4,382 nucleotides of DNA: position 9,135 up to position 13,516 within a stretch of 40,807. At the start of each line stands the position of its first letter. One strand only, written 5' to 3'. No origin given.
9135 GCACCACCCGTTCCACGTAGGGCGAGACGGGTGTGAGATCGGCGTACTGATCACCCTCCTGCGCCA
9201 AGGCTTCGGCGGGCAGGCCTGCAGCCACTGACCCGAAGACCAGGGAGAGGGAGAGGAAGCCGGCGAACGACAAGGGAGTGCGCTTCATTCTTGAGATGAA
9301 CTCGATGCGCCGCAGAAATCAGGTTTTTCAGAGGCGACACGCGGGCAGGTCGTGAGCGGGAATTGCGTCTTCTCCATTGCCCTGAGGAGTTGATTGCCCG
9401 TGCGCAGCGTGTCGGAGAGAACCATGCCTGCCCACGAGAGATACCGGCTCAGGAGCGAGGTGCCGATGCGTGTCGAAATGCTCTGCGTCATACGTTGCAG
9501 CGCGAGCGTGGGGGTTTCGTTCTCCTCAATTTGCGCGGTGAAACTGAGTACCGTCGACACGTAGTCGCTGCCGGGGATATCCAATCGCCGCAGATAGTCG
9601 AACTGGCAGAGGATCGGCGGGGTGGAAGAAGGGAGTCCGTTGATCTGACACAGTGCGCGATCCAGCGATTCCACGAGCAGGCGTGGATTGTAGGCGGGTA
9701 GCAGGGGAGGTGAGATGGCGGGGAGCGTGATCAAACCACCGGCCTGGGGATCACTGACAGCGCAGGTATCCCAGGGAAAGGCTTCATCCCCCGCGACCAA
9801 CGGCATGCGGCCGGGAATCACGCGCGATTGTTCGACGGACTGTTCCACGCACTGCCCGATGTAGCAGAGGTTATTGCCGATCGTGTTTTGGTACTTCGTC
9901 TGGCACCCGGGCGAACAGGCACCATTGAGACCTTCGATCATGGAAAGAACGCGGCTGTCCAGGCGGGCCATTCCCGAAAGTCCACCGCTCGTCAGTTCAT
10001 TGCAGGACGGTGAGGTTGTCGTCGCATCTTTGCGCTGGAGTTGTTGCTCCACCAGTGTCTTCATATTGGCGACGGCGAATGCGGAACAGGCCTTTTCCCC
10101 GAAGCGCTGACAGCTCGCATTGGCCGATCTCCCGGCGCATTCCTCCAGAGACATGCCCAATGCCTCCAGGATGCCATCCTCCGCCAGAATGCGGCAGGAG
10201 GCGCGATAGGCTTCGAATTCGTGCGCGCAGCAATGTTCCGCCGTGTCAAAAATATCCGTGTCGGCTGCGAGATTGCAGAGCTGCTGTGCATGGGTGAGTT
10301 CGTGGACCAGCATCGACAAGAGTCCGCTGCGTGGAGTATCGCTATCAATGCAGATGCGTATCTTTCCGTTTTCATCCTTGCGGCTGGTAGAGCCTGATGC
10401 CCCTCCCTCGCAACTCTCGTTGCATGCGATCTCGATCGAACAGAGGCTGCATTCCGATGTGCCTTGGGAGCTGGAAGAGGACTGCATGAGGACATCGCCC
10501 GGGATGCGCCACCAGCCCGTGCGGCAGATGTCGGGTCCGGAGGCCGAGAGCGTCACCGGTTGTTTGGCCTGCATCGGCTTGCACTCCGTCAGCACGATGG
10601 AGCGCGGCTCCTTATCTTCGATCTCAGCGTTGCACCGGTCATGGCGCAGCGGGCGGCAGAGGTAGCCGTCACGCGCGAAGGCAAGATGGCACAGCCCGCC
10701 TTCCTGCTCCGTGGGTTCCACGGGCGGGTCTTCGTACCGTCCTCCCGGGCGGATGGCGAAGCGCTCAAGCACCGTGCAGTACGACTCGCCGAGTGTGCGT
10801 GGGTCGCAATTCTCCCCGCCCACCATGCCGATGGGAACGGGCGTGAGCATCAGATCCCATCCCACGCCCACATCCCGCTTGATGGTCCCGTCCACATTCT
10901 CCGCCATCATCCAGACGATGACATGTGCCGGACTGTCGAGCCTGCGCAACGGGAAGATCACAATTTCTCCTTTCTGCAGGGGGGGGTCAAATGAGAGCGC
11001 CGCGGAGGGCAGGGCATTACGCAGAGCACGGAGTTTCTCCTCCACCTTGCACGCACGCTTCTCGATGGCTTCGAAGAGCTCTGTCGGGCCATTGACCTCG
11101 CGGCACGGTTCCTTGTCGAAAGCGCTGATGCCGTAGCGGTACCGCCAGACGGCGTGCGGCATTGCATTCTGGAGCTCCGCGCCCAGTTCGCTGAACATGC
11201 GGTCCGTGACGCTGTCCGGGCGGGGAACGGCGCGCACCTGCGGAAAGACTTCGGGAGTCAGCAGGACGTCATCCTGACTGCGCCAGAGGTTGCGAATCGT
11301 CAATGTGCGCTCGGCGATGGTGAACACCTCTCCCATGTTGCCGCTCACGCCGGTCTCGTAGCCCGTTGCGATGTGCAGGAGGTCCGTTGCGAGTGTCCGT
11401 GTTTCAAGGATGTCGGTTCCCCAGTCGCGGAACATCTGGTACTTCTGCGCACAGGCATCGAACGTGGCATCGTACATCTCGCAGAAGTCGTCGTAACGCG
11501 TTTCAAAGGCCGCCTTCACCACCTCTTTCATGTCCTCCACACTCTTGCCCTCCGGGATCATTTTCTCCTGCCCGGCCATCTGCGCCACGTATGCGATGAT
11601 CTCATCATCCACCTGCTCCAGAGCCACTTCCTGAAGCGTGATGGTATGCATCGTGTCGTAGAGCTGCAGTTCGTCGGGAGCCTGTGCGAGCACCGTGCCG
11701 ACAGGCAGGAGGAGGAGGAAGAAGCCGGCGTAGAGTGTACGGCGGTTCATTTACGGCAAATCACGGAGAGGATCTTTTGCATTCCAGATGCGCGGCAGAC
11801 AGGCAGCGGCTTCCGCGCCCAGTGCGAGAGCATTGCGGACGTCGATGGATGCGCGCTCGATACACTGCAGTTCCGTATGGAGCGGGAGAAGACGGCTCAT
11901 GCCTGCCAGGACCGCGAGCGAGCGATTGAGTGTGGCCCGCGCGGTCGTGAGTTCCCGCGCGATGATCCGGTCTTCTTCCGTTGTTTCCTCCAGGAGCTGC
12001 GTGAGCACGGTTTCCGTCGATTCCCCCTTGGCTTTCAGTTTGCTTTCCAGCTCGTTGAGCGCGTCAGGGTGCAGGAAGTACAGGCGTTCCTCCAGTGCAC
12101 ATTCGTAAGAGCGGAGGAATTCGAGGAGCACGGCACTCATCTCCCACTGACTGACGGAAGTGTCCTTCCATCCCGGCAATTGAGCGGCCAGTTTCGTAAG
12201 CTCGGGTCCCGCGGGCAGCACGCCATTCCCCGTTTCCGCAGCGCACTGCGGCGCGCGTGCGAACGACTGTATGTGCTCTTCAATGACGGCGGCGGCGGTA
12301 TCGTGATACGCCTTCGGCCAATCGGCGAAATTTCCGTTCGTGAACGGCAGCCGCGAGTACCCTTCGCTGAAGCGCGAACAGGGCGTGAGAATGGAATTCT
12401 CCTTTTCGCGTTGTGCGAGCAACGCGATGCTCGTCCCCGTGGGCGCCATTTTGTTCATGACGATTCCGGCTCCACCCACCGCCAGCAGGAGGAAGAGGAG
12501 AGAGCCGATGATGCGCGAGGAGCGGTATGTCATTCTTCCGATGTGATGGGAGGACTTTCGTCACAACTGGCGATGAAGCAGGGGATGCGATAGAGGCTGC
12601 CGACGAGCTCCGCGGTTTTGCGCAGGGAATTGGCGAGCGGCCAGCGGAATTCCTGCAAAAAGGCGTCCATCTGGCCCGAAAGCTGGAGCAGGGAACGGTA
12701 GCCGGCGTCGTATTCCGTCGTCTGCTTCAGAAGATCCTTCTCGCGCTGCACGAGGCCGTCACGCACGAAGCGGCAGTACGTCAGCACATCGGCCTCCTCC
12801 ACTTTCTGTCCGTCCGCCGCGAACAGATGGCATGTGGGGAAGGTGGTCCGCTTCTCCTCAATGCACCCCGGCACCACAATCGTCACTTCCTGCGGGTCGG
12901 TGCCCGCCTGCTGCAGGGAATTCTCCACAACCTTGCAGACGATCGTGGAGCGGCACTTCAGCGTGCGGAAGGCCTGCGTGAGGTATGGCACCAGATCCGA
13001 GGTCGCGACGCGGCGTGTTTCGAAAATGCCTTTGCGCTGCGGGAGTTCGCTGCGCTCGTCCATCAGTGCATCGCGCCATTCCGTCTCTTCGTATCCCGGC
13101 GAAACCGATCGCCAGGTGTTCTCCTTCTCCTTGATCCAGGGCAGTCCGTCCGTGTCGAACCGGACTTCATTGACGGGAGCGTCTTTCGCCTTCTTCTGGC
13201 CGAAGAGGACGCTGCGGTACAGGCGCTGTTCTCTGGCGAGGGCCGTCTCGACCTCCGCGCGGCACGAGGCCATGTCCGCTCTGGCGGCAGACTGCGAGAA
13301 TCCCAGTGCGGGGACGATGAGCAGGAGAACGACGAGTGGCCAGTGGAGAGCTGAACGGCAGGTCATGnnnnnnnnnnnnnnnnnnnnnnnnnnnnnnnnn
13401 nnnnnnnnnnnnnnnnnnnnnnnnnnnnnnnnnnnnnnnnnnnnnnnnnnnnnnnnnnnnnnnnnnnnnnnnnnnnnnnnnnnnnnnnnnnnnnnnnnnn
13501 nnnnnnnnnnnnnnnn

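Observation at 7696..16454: Five-gene, translationally coupled operon of exported Cys-rich orphan proteins between dnaE and ssb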

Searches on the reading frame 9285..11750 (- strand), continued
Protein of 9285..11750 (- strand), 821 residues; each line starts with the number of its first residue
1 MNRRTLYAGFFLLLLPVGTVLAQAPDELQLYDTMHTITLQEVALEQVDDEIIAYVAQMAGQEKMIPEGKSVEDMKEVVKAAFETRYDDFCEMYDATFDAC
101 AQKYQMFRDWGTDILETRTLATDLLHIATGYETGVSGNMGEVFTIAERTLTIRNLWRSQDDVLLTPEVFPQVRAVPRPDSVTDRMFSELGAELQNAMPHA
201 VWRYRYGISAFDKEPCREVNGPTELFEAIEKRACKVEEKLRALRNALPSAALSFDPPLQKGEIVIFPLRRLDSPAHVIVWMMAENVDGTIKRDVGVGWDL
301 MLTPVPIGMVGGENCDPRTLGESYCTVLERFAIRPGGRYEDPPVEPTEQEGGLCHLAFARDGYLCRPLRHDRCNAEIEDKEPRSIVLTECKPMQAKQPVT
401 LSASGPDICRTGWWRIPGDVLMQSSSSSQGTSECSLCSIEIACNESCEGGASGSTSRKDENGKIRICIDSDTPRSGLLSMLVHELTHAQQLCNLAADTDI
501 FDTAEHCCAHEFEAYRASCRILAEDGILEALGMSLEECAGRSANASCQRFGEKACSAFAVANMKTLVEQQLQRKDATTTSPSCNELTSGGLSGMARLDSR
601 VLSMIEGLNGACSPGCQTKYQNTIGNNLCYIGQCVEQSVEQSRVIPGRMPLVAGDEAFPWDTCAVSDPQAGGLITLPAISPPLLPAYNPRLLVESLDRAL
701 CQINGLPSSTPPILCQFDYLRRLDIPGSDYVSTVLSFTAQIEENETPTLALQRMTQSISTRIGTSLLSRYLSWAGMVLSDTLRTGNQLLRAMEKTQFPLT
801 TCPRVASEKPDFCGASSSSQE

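Call 60: search_protein_representatives(alignment_id=A1)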
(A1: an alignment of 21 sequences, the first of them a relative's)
Query: 21 sequences, 829 profile positions. Proteins with E-value up to 0.001 (for the whole library): 268; up to 1e-10: 210; up to 1e-30: 164. The best 150 are listed.
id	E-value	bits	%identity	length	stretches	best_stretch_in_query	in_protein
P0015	0.0e+00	1472.5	-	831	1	1-824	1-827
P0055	8.0e-244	827.8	-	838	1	14-823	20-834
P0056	8.1e-241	817.8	-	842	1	3-821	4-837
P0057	1.3e-217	741.1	-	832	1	11-815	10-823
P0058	1.5e-216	737.5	-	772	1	1-772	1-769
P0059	2.9e-179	614.3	-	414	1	399-827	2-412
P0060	1.3e-167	575.7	-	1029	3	372-819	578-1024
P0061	3.4e-164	564.4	-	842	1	7-817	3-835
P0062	2.6e-162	558.1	-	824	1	19-812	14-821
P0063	1.3e-160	552.5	-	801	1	30-817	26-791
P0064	5.2e-146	504.3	-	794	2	335-814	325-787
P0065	1.9e-142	492.4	-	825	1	90-813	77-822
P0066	3.0e-141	488.5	-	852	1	6-818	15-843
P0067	6.6e-140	484.1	-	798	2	334-815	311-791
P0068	8.0e-139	480.5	-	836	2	333-819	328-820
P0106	1.6e-103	363.7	-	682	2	617-818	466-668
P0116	2.1e-93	330.2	-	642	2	619-818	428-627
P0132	1.5e-84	300.9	-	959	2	441-811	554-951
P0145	3.6e-76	273.2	-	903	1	1-817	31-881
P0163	2.3e-68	247.4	-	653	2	617-813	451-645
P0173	3.2e-62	227.1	-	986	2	196-813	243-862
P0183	1.3e-54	201.9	-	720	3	619-811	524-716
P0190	1.4e-48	181.9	-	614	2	615-815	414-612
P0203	2.6e-41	157.9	-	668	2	618-818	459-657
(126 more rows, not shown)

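Call 61: list_cluster_members(proteins=[P0060, P0106, P0116, P0163, P0183, P0190, P0203, P0173, P0145, P0132])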
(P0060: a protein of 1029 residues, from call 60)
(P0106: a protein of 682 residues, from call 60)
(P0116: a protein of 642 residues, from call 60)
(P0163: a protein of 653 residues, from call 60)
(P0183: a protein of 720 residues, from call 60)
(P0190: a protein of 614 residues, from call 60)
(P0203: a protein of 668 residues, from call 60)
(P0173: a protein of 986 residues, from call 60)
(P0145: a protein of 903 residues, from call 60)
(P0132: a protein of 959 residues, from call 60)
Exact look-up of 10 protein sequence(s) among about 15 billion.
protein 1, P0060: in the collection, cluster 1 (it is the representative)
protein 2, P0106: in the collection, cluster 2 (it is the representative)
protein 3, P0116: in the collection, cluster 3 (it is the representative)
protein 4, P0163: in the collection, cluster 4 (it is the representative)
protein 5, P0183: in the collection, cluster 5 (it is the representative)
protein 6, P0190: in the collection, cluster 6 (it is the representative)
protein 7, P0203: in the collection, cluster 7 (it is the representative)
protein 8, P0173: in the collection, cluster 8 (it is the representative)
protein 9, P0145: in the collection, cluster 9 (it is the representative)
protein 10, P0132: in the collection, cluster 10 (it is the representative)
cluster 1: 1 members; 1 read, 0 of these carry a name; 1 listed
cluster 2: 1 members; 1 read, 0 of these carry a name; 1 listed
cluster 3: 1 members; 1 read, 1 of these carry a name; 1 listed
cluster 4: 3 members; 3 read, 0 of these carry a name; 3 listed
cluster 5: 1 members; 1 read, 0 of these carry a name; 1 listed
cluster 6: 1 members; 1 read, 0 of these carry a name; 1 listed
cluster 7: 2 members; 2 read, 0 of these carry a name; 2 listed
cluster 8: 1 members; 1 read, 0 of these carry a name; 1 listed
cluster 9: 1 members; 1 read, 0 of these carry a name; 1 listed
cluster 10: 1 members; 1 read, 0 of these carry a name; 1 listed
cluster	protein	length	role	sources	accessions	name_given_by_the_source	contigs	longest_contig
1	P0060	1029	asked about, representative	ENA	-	-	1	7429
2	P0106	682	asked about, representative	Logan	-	-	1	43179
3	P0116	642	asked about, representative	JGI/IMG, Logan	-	hypothetical protein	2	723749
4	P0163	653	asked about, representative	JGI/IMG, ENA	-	-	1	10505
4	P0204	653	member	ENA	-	-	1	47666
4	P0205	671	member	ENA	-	-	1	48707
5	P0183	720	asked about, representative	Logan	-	-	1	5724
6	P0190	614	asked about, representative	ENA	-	-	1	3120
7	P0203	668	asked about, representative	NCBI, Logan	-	-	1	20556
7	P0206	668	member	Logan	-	-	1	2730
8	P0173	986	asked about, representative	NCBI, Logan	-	-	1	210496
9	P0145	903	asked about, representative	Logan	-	-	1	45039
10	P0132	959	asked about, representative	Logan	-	-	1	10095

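Call 62: fold_search(model_id=the predicted structure, library=pdb)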
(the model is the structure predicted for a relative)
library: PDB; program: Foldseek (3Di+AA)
matches with E <= 10: 144; with E <= 0.001: 0
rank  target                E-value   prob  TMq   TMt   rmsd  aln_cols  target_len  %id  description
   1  6eom                  6.7e-01  0.10  0.08  0.12  19.4       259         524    8  Structure of DPP III from Caldithrix abyssi (released 2018-03-07)
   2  1r8y_C                8.2e-01  0.14  0.04  0.11  17.2       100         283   11  Crystal Structure of Mouse Glycine N-Methyltransferase (Monoclinic Form) (released 2004-09-21)
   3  3ne2_A                1.0e+00  0.07  0.07  0.15  15.7       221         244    7  Archaeoglobus fulgidus aquaporin (released 2010-09-22)
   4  6nmk_A                1.0e+00  0.04  0.05  0.14  19.2       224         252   11  Binary complex structure of the T130K mutant of ANT-4'' with Neomycin (released 2020-01-15)
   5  1r8y_F                1.1e+00  0.07  0.04  0.09  16.9        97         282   10  Crystal Structure of Mouse Glycine N-Methyltransferase (Monoclinic Form) (released 2004-09-21)
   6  6un8_A                1.1e+00  0.04  0.06  0.14  19.1       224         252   12  Wild type ANT bound to neomycin (released 2020-05-06)
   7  9q6a_B                1.1e+00  0.04  0.04  0.12  28.7       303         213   12  Crystal structure of octameric COMMD-like protein MBK5214510 from Flavobacteriaceae bacterium (released 2025-10-01)
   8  6nmk_B                1.1e+00  0.03  0.06  0.13  20.6       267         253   11  Binary complex structure of the T130K mutant of ANT-4'' with Neomycin (released 2020-01-15)
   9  4ar8_A                1.2e+00  0.11  0.11  0.18  13.1       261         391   10  Crystal structure of the peptidase domain of collagenase T from Clostridium tetani complexed with the peptidic inhibit (released 2013-06-05)
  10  6psm_D                1.5e+00  0.09  0.06  0.10  17.1       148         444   12  Crystal structure of PsS1_19B C77S in complex with kappa-neocarrabiose (released 2019-09-25)
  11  2idj_B                1.6e+00  0.09  0.04  0.11  16.9       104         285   10  Crystal Structure of Rat Glycine N-Methyltransferase Apoprotein, Monoclinic Form (released 2006-12-19)
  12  9o4g_A                1.6e+00  0.03  0.05  0.06  17.2       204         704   14  Cryo-EM structure of the CHSY3-CHPF1 chondroitin synthase heterodimer (released 2026-03-04)
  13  6p01_A                1.6e+00  0.02  0.06  0.12  20.4       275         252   11  Apo structure of the E52D mutant of ANT-4 (released 2020-01-29)
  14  1kny_A                1.6e+00  0.03  0.06  0.13  20.8       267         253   11  KANAMYCIN NUCLEOTIDYLTRANSFERASE (released 1996-08-17)
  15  6psm_A                1.7e+00  0.08  0.06  0.10  17.1       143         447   12  Crystal structure of PsS1_19B C77S in complex with kappa-neocarrabiose (released 2019-09-25)
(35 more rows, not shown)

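Call 70: find_related_loci(query=A9, collection=metagenome_contigs, flank=10000)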
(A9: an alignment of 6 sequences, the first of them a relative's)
Query A9 (642 aa) in metagenome_contigs; peptide patterns used: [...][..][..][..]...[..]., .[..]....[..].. (x = any residue, [..] = any of these).
177 stretches matched a pattern; 21 encode a relative of the query (tblastn E <= 1e-3); 20 distinct loci.
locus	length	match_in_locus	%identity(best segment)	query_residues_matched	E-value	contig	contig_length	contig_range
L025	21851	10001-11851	47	24-622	8e-177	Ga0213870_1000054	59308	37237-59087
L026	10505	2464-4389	35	1-620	2e-114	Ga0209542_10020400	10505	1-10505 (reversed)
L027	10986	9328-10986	36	1-530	3e-97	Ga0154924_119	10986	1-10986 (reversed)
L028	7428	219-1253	36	286-620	1e-65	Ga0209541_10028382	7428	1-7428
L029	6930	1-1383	30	151-622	7e-61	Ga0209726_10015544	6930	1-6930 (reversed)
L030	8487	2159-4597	31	22-620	4e-57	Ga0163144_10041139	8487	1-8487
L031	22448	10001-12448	35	1-635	2e-73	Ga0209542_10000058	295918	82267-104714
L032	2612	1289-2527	31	1-409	4e-51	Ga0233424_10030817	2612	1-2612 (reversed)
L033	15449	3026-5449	31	1-623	5e-49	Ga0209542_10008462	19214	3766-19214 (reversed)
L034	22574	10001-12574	31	1-621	3e-47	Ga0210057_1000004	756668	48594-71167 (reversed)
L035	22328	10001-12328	39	24-623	8e-47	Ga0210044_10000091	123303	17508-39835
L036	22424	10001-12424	31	1-623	2e-48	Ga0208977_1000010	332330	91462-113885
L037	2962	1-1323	46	338-620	4e-45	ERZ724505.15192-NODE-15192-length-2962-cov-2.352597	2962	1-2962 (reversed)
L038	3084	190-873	39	401-620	4e-43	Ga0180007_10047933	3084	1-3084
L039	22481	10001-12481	41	1-624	9e-43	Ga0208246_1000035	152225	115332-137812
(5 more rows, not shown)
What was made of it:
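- Tried and rejected: It was repeated with the 6-sequence A9 (call 70).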

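Call 73: search_protein_families(library=phrogs, proteins=[window:9288-11750:-], max_evalue=0.01)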
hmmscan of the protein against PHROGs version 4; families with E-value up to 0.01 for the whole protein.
window:9288-11750:- (821 aa): 0 families

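Call 74: search_protein_families(library=padloc, proteins=[window:9288-11750:-], max_evalue=0.01)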
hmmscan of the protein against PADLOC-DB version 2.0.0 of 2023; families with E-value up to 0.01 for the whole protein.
window:9288-11750:- (821 aa): 0 families

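Call 84: find_related_loci(query=A1, collection=viral_contigs, flank=5000)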
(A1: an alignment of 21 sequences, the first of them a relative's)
Query A1 (821 aa) in viral_contigs; peptide patterns used: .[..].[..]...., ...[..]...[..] (x = any residue, [..] = any of these).
16 stretches matched a pattern, but none encodes a relative of the query by tblastn (E <= 1e-3).

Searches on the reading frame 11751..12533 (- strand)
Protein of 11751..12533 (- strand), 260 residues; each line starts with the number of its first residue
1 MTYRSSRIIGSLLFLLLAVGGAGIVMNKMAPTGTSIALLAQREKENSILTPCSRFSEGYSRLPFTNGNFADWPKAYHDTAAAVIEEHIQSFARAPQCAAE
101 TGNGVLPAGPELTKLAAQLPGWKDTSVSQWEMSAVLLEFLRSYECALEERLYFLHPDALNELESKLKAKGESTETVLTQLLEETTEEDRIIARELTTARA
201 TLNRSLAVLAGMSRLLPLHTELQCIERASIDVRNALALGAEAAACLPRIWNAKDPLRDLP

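Call 3: search_protein_families(library=pfam, proteins=[window:11751-12533:-], max_evalue=1)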
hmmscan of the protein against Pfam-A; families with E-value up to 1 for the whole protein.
window:11751-12533:- (260 aa): 1 family
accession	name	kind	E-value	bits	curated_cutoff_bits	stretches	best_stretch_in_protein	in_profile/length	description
PF23338.1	PTHB1_hp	-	0.081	13.8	27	1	164-219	44-99/104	PTHB1 hairpin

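Call 4: search_protein_families(library=ncbifam, proteins=[window:11751-12533:-], max_evalue=1)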
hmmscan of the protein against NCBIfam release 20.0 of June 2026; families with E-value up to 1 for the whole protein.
window:11751-12533:- (260 aa): 2 families
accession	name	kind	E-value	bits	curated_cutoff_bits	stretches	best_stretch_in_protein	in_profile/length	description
NF001063.0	PRK00117.5-3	equivalog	0.042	13.7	186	1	158-200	27-72/165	recombination regulator RecX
NF053606.1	Sta1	subfamily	0.085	13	80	1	175-210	24-59/100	Sta1 family transcriptional regulator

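Call 28: search_solved_structures(query=A4, max_evalue=10)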
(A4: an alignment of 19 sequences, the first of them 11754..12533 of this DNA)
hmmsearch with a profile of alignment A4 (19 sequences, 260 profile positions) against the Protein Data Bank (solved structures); distinct sequences matched with E-value up to 10: 0.

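Call 73: search_protein_families(library=phrogs, proteins=[window:11754-12533:-], max_evalue=0.01)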
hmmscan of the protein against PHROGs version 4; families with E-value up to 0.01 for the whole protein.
window:11754-12533:- (260 aa): 0 families

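Call 74: search_protein_families(library=padloc, proteins=[window:11754-12533:-], max_evalue=0.01)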
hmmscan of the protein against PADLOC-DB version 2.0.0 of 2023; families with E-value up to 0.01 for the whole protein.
window:11754-12533:- (260 aa): 0 families

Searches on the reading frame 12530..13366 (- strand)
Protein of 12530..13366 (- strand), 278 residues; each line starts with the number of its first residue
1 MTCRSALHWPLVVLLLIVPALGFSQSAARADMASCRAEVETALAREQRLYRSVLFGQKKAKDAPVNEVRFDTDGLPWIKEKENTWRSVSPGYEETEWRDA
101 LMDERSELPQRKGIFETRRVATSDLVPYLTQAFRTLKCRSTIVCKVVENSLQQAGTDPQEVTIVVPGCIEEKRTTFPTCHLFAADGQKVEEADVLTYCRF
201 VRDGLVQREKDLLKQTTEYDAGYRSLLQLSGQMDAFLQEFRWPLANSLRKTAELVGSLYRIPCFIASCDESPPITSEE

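Call 3: search_protein_families(library=pfam, proteins=[window:12530-13366:-], max_evalue=1)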
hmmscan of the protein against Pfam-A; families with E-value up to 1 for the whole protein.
window:12530-13366:- (278 aa): 0 families

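Call 4: search_protein_families(library=ncbifam, proteins=[window:12530-13366:-], max_evalue=1)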
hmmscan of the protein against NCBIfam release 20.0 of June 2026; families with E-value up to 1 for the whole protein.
window:12530-13366:- (278 aa): 0 families

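Call 27: search_solved_structures(query=A3, max_evalue=10)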
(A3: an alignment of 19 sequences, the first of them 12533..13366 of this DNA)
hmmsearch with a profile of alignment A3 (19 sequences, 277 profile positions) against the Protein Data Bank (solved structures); distinct sequences matched with E-value up to 10: 0.

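Call 73: search_protein_families(library=phrogs, proteins=[window:12533-13366:-], max_evalue=0.01)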
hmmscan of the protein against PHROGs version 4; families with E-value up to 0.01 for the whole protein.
window:12533-13366:- (278 aa): 0 families

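Call 74: search_protein_families(library=padloc, proteins=[window:12533-13366:-], max_evalue=0.01)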
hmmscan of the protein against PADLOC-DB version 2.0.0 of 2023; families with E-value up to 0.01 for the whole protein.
window:12533-13366:- (278 aa): 0 families
